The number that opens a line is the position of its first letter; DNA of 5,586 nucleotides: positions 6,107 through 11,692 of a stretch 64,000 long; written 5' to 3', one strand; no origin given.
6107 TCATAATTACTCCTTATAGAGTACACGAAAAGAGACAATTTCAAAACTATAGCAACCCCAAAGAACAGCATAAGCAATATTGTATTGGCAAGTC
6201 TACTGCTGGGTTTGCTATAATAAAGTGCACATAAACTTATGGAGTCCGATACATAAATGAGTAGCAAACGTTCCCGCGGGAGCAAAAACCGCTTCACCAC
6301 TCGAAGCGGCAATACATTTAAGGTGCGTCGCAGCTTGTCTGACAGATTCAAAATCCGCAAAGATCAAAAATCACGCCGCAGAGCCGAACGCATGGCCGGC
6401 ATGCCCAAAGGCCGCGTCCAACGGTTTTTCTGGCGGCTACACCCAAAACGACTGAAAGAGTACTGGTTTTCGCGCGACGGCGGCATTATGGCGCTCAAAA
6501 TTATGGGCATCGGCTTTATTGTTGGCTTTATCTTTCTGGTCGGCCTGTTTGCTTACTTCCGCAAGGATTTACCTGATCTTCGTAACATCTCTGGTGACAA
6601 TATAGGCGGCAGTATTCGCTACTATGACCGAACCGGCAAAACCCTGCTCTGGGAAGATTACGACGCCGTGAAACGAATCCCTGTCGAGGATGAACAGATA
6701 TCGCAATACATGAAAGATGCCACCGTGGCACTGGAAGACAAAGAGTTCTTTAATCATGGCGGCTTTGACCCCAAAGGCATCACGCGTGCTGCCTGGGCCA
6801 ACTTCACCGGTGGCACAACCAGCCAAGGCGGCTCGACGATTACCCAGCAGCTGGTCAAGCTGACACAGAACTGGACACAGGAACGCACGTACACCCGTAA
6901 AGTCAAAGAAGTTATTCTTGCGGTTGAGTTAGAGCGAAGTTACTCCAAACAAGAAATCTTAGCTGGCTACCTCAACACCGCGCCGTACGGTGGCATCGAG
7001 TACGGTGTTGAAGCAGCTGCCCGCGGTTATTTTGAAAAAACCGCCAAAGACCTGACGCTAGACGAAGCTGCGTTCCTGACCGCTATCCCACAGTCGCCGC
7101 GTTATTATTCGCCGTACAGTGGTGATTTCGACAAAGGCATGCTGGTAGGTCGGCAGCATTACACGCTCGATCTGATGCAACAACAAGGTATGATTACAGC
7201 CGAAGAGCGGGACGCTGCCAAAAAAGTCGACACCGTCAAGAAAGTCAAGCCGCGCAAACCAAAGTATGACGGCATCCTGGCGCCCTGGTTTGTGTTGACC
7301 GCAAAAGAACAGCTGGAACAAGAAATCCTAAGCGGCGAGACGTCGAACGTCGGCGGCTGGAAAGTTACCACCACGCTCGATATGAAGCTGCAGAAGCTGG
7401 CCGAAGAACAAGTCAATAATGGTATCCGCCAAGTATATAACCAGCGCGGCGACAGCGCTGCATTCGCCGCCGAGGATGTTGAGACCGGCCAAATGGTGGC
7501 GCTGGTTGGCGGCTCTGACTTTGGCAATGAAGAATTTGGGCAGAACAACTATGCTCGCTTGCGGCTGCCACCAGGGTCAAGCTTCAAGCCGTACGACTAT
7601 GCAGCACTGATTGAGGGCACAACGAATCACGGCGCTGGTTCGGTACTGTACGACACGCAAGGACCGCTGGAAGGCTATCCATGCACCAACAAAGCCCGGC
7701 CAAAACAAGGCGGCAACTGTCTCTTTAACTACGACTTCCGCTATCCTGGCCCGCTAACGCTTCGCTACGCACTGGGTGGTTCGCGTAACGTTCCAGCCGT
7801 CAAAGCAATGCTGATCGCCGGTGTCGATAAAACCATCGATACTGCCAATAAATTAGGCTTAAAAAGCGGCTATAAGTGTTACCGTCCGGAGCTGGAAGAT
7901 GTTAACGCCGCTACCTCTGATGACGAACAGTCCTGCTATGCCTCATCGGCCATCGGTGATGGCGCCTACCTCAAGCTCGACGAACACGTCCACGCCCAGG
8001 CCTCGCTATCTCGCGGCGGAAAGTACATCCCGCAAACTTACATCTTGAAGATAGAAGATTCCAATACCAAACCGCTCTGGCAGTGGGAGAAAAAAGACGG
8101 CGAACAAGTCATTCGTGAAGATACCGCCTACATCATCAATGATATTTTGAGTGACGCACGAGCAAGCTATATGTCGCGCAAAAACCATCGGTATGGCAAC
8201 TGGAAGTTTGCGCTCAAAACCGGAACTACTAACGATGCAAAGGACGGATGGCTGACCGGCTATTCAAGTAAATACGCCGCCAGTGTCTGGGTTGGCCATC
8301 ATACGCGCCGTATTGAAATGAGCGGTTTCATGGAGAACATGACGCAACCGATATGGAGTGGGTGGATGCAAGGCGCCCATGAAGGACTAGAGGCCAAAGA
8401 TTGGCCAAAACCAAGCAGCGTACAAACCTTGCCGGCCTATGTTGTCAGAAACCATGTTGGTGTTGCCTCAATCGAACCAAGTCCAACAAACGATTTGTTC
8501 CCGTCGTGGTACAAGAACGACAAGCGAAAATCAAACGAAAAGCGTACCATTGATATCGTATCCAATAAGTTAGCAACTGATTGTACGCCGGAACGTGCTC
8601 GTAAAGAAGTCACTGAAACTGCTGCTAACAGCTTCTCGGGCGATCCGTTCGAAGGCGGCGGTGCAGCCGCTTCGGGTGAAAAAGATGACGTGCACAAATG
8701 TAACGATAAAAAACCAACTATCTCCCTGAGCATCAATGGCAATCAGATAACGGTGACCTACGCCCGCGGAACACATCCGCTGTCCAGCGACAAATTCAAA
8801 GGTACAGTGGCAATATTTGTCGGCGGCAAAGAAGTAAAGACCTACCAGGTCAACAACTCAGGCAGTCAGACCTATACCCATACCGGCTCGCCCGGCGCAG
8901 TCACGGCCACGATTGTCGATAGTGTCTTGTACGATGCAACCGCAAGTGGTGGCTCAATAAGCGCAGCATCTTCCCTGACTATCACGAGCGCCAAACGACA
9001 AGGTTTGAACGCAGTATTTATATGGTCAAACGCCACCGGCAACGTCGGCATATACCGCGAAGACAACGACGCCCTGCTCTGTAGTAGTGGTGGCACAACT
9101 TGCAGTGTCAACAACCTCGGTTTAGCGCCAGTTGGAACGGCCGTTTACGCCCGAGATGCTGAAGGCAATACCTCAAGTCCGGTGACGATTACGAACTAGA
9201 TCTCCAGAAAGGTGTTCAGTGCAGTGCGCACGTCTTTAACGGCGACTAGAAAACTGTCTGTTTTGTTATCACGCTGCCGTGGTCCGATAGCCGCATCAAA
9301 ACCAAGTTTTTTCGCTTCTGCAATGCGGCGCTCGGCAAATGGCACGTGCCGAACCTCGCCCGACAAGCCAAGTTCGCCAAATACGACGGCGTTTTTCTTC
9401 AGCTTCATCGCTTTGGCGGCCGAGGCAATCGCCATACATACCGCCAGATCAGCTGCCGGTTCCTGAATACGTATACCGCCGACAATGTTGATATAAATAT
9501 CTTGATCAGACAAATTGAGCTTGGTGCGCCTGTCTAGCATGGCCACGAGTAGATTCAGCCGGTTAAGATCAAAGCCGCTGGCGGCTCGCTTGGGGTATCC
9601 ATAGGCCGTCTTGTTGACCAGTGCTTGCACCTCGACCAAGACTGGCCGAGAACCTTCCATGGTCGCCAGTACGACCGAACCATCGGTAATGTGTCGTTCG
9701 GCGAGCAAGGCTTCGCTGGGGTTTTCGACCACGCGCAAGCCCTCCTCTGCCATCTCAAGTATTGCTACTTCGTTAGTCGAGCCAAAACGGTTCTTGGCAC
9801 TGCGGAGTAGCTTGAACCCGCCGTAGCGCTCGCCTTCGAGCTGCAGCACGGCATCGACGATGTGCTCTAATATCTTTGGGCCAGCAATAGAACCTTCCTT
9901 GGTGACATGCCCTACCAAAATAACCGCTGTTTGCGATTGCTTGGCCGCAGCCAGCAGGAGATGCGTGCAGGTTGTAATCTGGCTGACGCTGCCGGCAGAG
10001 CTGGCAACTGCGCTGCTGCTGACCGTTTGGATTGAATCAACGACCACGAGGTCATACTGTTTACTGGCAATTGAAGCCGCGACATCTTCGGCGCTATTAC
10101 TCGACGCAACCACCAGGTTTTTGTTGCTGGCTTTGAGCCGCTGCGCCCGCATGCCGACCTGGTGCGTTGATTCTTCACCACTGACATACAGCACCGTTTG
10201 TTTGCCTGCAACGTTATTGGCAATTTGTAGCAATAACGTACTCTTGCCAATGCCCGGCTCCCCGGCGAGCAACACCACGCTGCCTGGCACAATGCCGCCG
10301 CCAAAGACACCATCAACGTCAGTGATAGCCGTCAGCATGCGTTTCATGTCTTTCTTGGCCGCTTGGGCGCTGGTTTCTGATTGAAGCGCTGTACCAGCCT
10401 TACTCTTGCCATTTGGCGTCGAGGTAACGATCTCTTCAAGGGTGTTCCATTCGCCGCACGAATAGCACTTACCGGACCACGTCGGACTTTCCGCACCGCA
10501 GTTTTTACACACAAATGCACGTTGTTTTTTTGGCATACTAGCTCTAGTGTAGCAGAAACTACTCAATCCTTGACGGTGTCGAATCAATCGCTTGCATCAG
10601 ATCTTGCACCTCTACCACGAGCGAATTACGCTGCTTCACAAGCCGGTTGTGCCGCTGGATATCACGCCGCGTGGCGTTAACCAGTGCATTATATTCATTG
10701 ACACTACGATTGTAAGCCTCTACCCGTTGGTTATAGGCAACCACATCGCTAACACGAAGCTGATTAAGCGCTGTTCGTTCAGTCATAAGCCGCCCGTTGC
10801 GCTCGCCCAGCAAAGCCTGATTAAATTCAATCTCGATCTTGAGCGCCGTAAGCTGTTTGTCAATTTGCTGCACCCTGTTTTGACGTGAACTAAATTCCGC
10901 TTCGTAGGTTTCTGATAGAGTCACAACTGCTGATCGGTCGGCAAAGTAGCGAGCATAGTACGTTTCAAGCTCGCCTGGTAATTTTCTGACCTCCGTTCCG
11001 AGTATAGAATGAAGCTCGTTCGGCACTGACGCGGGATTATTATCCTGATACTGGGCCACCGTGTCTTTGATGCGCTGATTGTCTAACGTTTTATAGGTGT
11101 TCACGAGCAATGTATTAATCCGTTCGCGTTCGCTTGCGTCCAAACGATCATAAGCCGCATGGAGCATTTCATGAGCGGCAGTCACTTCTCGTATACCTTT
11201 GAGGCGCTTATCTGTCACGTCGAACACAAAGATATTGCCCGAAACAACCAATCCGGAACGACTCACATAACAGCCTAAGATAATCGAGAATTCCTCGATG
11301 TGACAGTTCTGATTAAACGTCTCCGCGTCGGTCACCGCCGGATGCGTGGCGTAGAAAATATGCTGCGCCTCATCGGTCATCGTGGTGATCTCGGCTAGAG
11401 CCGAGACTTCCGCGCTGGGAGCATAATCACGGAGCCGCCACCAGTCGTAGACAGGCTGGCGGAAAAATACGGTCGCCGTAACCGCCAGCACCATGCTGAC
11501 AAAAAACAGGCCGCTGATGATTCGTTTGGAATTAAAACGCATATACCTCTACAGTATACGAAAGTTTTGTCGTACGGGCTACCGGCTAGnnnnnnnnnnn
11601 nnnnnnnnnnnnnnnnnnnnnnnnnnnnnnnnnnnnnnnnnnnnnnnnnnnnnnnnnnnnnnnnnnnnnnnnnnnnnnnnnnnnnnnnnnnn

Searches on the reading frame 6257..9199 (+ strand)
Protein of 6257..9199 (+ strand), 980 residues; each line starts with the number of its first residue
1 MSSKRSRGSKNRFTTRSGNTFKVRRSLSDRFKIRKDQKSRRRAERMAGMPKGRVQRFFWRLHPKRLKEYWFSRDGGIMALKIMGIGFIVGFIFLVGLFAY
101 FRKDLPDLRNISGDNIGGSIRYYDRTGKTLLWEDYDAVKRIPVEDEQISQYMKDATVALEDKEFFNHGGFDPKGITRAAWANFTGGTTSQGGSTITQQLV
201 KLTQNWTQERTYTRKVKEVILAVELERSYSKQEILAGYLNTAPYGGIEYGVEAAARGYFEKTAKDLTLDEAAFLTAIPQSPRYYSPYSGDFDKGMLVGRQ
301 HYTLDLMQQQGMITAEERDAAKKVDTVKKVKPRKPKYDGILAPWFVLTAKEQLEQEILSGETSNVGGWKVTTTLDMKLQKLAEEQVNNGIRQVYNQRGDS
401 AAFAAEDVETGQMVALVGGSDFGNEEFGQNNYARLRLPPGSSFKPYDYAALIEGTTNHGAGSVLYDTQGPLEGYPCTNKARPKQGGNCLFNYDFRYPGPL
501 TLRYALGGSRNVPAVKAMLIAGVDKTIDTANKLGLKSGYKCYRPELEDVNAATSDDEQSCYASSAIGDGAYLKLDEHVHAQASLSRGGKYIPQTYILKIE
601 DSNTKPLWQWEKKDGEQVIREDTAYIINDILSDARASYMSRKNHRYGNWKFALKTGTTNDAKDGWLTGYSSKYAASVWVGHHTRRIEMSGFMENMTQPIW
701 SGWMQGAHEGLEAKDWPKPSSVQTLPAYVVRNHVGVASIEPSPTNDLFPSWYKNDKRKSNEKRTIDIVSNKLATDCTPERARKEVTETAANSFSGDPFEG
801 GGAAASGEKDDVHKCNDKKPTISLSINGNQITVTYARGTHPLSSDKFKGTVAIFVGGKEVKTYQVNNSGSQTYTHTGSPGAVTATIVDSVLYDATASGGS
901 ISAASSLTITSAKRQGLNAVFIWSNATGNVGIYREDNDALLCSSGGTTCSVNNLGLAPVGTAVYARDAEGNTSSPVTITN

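Call 22: search_protein_families(library=pfam, proteins=[window:6257-9199:+], max_evalue=0.000001)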
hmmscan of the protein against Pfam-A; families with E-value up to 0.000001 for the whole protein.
window:6257-9199:+ (980 aa): 2 families
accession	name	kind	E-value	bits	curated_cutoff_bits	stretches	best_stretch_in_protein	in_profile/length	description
PF00912.28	Transgly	-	3.5e-58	196.4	27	1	136-307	10-177/178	Transglycosylase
PF00905.27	Transpeptidase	-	2.5e-14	53.6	22.1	1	403-677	3-271/299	Penicillin binding protein transpeptidase domain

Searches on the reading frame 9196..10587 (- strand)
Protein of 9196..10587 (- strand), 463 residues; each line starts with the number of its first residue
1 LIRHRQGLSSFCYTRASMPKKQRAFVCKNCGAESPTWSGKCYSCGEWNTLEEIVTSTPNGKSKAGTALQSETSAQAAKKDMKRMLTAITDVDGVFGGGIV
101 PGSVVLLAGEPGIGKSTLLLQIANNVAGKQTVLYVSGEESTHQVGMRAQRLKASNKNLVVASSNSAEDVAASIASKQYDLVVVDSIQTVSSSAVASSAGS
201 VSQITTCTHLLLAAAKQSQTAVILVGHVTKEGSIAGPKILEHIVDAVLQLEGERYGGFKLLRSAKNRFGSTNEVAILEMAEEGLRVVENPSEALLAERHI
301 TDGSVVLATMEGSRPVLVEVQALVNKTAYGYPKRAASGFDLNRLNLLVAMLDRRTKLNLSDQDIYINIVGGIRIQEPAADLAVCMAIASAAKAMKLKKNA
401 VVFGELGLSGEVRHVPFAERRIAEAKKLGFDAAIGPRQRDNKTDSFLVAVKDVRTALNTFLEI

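Call 4: search_protein_families(library=ncbifam, proteins=[window:9196-10587:-])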
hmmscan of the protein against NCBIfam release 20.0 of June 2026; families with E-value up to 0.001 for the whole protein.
window:9196-10587:- (463 aa): 23 families
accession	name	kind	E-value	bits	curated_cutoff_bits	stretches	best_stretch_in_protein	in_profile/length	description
TIGR00416.1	sms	equivalog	3.9e-156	520.4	403.05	1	18-452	1-446/454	DNA repair protein RadA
TIGR02902.1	spore_lonB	equivalog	3.9e-12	45.6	723.3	1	346-457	411-527/531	ATP-dependent protease LonB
TIGR02903.1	spore_lon_C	equivalog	7.5e-11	41.2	678.8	1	349-439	498-588/615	Lon family ATP-dependent protease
TIGR03600.1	phage_DnaB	exception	1.9e-10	40.3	498.65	1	78-162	171-256/421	phage replicative helicase, DnaB family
TIGR02237.1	recomb_radB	equivalog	4.8e-10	39.7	172.4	1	91-267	1-192/210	DNA repair and recombination protein RadB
TIGR03881.1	KaiC_arch_4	hypoth_equivalog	1.2e-09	38.2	247.8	1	82-191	1-95/231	KaiC domain-containing protein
TIGR00764.1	lon_rel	equivalog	1.1e-08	34.1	516.6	1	337-449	480-571/608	ATP-dependent protease LonB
NF006799.0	PRK09302.1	equivalog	1.2e-08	33.9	408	1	80-146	251-318/515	circadian clock protein KaiC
TIGR00665.1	DnaB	equivalog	5.8e-08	32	385.25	1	72-148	166-243/435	replicative DNA helicase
NF006861.0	PRK09361.1-1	equivalog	9.6e-08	31.8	278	1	84-289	5-232/235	DNA repair and recombination protein RadB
NF006606.0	PRK09165.1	equivalog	1.1e-07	30.8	540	1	65-131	181-246/497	replicative DNA helicase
TIGR03877.1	thermo_KaiC_1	hypoth_equivalog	3.8e-06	26.6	307.25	1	81-146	1-67/238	KaiC domain-containing protein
NF005852.0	PRK07773.1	equivalog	3.8e-06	25.5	780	1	78-147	194-264/886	replicative DNA helicase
NF052589.1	ArlH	equivalog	8.6e-06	25.6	215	1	90-141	8-60/229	archaellum protein ArlH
NF004723.0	PRK06067.1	subfamily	2.1e-05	24.1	194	1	75-152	7-85/243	flagellar accessory protein FlaH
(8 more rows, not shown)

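Call 5: search_protein_families(library=pfam, proteins=[window:9196-10587:-])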
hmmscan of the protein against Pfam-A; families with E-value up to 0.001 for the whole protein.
window:9196-10587:- (463 aa): 18 families
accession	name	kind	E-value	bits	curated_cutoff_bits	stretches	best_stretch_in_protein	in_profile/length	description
PF13481.12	AAA_25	-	3.8e-16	59.7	27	1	79-232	10-194/195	AAA domain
PF06745.19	ATPase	-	5.4e-15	55.8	26.6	1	86-267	3-206/231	KaiC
PF18073.7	Zn_ribbon_LapB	-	9e-11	41.7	25.7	1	25-52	1-28/28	Rubredoxin metal binding domain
PF03796.21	DnaB_C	-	1.8e-10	41.1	27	1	86-149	4-68/255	DnaB-like helicase C terminal domain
PF13541.12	ChlI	-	1.4e-09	38.3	27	1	356-438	37-120/121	Subunit ChlI of Mg-chelatase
PF13479.12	AAA_24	-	1.2e-07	32.2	27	1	104-196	4-83/195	AAA domain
PF13191.12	AAA_16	-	6.3e-06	27.2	32.6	1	103-225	25-138/167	AAA ATPase domain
PF00004.35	AAA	-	8.3e-06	26.7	21.2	1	105-230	1-110/131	ATPase family associated with various cellular activities (AAA)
PF13401.12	AAA_22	-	1.8e-05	25.5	27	1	103-227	6-123/130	AAA domain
PF25199.1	nSTAND_NTPase5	-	2.5e-05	24.6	34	1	102-170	41-109/145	Novel STAND NTPase 5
PF00005.33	ABC_tran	-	6.6e-05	24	25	1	99-175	8-78/137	ABC transporter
PF13086.12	AAA_11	-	7.5e-05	23.1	27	1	104-192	19-93/257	AAA domain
PF07088.17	GvpD_P-loop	-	0.00013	22.4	24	0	101-139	9-47/189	GvpD gas vesicle protein, P-loop domain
PF09848.15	SLFN-g3_helicase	-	0.00022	21.1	24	1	103-226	2-122/354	Schlafen group 3, DNA/RNA helicase domain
PF20720.3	nSTAND3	-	0.00023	21.3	27.2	1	104-142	19-58/155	Novel STAND NTPase 3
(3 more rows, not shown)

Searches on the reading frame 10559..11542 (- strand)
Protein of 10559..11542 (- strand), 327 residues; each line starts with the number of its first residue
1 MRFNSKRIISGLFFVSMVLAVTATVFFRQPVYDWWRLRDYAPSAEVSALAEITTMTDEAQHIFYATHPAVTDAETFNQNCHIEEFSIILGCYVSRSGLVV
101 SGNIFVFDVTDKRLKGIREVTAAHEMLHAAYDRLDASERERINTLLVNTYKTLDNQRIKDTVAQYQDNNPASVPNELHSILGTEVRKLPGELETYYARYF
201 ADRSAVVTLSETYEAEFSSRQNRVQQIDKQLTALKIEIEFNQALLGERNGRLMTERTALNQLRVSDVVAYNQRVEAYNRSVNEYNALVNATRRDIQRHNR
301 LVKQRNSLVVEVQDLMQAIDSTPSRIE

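Call 4: search_protein_families(library=ncbifam, proteins=[window:10559-11542:-])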
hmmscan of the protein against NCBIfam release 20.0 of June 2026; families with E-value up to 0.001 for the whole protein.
window:10559-11542:- (327 aa): 0 families

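Call 5: search_protein_families(library=pfam, proteins=[window:10559-11542:-])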
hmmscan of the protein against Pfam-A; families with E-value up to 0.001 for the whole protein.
window:10559-11542:- (327 aa): 0 families
